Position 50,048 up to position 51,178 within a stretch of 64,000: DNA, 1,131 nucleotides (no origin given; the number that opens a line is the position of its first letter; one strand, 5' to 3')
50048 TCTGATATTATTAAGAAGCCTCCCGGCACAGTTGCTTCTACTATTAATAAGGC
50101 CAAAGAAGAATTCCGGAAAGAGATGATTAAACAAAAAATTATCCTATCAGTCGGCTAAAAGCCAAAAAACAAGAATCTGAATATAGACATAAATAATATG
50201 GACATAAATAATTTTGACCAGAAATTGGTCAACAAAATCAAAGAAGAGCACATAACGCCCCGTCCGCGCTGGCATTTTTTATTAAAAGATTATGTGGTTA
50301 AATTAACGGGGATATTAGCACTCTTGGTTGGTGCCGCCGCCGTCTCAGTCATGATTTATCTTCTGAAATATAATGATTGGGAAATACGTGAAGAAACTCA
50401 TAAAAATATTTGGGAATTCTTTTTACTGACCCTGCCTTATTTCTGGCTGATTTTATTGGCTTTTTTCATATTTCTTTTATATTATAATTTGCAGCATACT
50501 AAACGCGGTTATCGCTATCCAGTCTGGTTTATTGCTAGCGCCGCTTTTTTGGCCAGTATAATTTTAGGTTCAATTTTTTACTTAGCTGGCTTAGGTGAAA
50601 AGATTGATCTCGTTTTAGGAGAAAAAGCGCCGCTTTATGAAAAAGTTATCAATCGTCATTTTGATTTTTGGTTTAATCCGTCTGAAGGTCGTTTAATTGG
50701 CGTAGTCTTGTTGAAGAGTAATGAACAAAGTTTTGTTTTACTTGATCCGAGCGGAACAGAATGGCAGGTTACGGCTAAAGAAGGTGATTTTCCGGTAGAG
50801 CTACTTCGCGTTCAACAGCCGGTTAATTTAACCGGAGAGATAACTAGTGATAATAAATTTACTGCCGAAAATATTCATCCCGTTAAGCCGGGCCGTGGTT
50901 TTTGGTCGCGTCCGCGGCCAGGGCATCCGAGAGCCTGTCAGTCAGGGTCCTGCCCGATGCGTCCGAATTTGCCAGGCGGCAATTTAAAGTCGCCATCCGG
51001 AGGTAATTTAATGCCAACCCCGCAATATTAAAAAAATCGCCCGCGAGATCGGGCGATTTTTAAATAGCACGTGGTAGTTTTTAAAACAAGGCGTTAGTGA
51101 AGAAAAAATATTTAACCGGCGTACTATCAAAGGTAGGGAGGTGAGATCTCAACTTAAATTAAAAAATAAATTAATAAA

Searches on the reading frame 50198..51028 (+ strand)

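Call 76: search_protein_families(library=pfam, proteins=[window:50198-51028:+], max_evalue=0.001)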
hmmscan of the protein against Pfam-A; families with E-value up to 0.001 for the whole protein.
window:50198-51028:+ (277 aa): 1 family
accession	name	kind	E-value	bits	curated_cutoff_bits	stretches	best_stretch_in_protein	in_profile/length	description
PF03631.20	Virul_fac_BrkB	-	0.00044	20.4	33.7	1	10-125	97-209/259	Virulence factor BrkB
